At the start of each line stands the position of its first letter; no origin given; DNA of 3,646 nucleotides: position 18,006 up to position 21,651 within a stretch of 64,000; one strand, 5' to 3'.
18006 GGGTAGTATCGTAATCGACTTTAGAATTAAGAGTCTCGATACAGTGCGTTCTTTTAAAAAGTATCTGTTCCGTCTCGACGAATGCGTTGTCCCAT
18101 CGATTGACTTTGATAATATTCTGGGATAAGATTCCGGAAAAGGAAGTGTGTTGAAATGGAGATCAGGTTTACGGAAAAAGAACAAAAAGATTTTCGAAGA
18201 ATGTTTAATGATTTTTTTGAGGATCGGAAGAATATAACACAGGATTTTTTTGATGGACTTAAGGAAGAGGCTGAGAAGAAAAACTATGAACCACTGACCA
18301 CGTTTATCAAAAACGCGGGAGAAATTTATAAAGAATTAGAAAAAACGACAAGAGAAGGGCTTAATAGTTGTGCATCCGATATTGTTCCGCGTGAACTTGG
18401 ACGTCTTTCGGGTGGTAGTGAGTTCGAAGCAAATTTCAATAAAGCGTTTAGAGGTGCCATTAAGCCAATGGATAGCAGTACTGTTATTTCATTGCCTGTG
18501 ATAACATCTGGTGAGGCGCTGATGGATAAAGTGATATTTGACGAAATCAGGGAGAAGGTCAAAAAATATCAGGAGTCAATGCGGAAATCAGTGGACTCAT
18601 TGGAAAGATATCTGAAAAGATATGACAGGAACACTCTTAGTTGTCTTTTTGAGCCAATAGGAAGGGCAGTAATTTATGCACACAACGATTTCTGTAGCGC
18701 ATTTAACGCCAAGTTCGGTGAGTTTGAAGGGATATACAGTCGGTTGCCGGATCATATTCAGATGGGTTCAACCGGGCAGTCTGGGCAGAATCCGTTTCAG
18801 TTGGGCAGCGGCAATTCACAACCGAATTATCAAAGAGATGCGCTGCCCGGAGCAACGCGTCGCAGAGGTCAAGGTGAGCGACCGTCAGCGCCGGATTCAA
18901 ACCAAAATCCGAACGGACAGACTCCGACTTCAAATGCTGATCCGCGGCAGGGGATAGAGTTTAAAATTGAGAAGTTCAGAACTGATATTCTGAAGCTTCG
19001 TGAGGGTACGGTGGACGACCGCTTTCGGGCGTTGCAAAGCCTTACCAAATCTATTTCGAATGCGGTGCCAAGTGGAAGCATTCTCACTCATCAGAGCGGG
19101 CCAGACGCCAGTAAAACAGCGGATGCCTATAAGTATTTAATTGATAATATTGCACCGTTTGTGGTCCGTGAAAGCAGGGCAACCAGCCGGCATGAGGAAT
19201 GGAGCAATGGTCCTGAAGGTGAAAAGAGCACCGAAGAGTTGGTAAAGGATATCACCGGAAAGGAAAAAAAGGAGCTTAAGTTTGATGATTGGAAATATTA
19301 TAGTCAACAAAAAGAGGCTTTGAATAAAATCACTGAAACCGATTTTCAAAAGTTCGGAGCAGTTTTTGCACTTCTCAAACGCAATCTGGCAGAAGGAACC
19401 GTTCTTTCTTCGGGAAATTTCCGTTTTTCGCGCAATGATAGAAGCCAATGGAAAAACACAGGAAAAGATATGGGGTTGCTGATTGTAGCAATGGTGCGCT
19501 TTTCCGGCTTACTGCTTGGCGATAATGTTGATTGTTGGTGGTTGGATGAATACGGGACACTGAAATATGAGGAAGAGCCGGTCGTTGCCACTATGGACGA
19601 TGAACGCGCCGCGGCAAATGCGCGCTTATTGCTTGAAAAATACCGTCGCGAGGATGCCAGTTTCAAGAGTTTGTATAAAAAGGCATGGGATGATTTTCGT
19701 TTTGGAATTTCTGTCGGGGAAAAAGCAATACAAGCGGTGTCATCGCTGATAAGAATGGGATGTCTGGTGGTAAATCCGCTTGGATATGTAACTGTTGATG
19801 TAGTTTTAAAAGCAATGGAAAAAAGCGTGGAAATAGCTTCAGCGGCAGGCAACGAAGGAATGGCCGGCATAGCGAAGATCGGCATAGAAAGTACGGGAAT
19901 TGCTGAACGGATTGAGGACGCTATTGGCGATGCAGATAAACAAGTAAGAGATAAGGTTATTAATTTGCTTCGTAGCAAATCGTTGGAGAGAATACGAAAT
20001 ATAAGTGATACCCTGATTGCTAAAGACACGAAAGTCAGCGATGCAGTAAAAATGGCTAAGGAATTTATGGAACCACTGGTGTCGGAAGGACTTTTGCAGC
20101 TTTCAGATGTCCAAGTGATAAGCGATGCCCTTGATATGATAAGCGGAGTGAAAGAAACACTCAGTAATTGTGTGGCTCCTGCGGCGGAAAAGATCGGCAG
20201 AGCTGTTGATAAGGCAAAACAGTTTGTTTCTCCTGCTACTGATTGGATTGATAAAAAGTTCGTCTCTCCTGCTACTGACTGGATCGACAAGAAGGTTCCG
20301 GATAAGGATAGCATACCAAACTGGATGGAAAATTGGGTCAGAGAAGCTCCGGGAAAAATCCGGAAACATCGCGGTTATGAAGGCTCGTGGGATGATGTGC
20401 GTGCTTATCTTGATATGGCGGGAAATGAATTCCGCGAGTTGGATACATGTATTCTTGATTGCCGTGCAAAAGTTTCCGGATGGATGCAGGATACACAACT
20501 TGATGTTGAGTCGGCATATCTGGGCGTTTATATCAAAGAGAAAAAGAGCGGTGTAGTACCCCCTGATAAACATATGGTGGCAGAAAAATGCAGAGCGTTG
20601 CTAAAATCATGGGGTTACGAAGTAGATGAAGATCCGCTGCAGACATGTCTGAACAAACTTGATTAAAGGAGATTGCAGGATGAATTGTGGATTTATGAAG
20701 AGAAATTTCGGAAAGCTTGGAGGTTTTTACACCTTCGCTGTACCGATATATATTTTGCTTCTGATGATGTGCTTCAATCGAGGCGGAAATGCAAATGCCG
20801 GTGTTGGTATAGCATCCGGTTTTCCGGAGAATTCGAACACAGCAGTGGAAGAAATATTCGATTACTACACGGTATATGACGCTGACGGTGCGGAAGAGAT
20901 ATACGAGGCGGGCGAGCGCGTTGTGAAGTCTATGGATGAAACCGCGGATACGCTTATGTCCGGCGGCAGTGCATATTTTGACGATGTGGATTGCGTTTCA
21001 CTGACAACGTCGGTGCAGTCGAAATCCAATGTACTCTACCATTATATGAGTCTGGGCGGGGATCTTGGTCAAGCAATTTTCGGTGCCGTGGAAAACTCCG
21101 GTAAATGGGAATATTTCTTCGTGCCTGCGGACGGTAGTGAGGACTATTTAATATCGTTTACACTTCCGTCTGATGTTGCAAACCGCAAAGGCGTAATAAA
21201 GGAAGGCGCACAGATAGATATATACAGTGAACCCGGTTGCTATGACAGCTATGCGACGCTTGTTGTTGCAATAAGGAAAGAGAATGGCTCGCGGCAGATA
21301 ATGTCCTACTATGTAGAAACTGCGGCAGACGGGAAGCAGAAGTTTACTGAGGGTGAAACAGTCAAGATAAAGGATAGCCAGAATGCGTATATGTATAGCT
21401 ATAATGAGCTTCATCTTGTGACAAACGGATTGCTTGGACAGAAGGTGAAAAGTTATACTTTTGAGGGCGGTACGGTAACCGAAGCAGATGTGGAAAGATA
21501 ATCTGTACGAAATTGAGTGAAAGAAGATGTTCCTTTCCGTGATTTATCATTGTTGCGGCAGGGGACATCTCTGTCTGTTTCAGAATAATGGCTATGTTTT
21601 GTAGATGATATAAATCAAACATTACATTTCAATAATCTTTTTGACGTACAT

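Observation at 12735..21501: Five-gene operon built around a split FtsK/SpoIIIE (EssC-like) ATPase: candidate divergent type VII-like export/effector system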

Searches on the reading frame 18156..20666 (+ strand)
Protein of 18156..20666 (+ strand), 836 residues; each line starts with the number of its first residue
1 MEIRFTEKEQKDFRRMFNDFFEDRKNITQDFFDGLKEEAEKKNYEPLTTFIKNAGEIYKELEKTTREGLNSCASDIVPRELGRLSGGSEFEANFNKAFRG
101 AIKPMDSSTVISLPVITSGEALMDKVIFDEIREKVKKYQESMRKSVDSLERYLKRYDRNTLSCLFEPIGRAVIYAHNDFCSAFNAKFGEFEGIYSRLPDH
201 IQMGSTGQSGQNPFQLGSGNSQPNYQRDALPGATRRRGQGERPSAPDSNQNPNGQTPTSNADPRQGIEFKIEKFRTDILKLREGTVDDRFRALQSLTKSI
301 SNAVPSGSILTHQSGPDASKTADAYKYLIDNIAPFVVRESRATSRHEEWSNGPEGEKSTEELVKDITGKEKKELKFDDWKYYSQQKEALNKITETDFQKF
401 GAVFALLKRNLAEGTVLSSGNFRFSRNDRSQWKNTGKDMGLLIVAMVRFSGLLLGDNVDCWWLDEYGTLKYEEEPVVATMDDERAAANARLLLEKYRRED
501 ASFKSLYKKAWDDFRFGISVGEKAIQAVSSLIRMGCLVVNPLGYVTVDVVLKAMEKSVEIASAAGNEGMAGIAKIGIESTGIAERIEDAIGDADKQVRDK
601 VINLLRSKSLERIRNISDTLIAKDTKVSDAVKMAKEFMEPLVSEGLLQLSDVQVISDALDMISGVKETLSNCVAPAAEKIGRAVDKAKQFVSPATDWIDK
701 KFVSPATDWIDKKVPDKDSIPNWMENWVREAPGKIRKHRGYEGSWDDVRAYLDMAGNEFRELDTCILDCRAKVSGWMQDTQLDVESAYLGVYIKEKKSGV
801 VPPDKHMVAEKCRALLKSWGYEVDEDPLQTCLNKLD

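Call 3: search_protein_families(library=pfam, proteins=[window:18156-20666:+], max_evalue=1)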
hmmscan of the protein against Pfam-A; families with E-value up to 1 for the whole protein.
window:18156-20666:+ (836 aa): 2 families
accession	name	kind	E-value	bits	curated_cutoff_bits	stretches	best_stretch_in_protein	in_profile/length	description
PF14013.11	MT0933_antitox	-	0.11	13.2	27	1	676-695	11-30/49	MT0933-like antitoxin protein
PF03748.19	FliL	-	0.2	12.6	24.6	1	573-617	23-65/103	Flagellar basal body-associated protein FliL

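Call 4: search_protein_families(library=ncbifam, proteins=[window:18156-20666:+], max_evalue=1)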
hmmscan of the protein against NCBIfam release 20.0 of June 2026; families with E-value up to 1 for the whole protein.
window:18156-20666:+ (836 aa): 1 family
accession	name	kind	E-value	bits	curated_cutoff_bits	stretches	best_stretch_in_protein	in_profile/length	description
NF058591.1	archaellum_scaf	equivalog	0.076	12.6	225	1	246-304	54-113/250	archaellum flagellar motor scaffold protein FlaX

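Call 5: search_protein_families(library=padloc, proteins=[window:18156-20666:+], max_evalue=1)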
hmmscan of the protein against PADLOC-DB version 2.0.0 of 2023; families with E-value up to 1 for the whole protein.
window:18156-20666:+ (836 aa): 0 families

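Call 10: search_protein_families(library=phrogs, proteins=[window:18156-20666:+], max_evalue=0.1)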
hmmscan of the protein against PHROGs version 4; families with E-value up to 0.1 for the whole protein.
window:18156-20666:+ (836 aa): 1 family
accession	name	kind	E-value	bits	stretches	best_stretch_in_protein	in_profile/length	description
phrog_12413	-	unknown function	0.028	15.8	0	340-404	46-110/129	-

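Call 23: find_homologous_proteins(query=window:18156-20666:+)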
Query window:18156-20666:+ (836 aa): 4 proteins with E <= 0.001 among 8000 candidates.
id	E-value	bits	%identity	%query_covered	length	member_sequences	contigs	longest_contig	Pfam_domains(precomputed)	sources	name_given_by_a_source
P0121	0.0e+0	1899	100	100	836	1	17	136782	-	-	-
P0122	0.0e+0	1433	76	100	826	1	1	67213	-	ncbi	-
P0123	0.0e+0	1301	70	100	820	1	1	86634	-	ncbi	-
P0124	0.0e+0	1233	68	100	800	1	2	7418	-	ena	-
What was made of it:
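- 18156..20666 (+): P4 (836 aa): candidate exported effector. Only four clusters (68-100% identity) in 5.8 billion proteins (call 23).
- The 570-aa C-terminal region of P4 matches no toxin family (calls 3-5, 10, 23).
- Tried and rejected: P4 returned four close relatives (call 23).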

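Call 31: search_protein_families(library=pfam, alignment_id=A3, max_evalue=0.01)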
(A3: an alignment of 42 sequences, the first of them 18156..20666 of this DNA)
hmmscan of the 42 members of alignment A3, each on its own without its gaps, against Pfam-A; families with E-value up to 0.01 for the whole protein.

A. member 1, window:18156-20666:+ (836 aa): 0 families

B. families by the number of members that match (of 42 scanned): 30 families (the first 25 are shown)
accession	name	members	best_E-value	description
PF08238.18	Sel1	3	2.1e-24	Sel1 repeat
PF15644.12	Gln_amidase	2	3.6e-16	Papain fold toxin 1, glutamine deamidase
PF00009.33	GTP_EFTU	1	9.7e-51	Elongation factor Tu GTP binding domain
PF16658.11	RF3_C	1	2.8e-47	Class II release factor RF3, C-terminal domain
PF00015.26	MCPsignal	1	2.5e-31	Methyl-accepting chemotaxis protein (MCP) signalling domain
PF03069.20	FmdA_AmdA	1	8.9e-30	Acetamidase/Formamidase family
PF22042.2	EF-G_D2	1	2.9e-27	Elongation factor G domain 2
PF03496.20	ADPrib_exo_Tox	1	6.6e-18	ADP-ribosyltransferase exoenzyme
PF08495.15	FIST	1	2.1e-15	FIST N domain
PF10442.14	FIST_C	1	3.9e-12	FIST C domain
PF03144.31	GTP_EFTU_D2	1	8.7e-11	Elongation factor Tu domain 2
PF02368.24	Big_2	1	4.3e-06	Bacterial Ig-like domain (group 2)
PF01926.29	MMR_HSR1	1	1.7e-05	50S ribosome-binding GTPase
PF06009.19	Laminin_II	1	4.5e-05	Laminin Domain II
PF00246.29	Peptidase_M14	1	0.00024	Zinc carboxypeptidase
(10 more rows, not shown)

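Call 81: find_encoding_contigs(protein=window:18156-20666:+, flank=3000, max_places=6)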
Protein window:18156-20666:+ (836 aa): 23 contigs read that carry it; 3 places shown.
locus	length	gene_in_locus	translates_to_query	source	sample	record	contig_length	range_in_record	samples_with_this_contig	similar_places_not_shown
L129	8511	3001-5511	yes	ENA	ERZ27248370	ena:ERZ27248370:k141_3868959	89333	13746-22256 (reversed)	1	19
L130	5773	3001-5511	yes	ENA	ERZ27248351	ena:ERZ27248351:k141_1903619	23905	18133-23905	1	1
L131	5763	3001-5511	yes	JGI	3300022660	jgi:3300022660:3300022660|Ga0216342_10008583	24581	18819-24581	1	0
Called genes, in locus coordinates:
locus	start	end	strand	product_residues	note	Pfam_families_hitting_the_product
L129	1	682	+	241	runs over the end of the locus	-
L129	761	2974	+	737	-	PF01580:FtsK_SpoIIIE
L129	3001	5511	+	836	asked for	-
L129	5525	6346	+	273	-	-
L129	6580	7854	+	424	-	PF00709:Adenylsucc_synt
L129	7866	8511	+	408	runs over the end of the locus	PF02826:2-Hacid_dh_C (faint), PF03721:UDPG_MGDP_dh_N, PF00984:UDPG_MGDP_dh, PF03720:UDPG_MGDP_dh_C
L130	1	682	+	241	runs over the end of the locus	-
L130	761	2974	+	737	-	PF01580:FtsK_SpoIIIE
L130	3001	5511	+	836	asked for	-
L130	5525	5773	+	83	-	?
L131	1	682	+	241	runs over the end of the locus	-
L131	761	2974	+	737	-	PF01580:FtsK_SpoIIIE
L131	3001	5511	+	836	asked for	-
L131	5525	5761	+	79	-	?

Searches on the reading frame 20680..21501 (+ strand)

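Call 3: search_protein_families(library=pfam, proteins=[window:20680-21501:+], max_evalue=1)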
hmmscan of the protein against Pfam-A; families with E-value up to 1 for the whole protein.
window:20680-21501:+ (273 aa): 0 families

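Call 4: search_protein_families(library=ncbifam, proteins=[window:20680-21501:+], max_evalue=1)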
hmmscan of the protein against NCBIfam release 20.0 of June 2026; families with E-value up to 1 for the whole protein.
window:20680-21501:+ (273 aa): 1 family
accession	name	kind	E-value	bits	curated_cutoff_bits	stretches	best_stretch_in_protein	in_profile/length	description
NF049933.1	TransAntitermCspE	equivalog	0.05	13.7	120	0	198-230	20-52/69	transcription antiterminator/RNA stability regulator CspE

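Call 5: search_protein_families(library=padloc, proteins=[window:20680-21501:+], max_evalue=1)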
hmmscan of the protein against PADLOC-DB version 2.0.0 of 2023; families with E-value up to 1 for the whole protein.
window:20680-21501:+ (273 aa): 0 families

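Call 10: search_protein_families(library=phrogs, proteins=[window:20680-21501:+], max_evalue=0.1)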
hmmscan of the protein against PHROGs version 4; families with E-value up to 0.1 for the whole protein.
window:20680-21501:+ (273 aa): 0 families
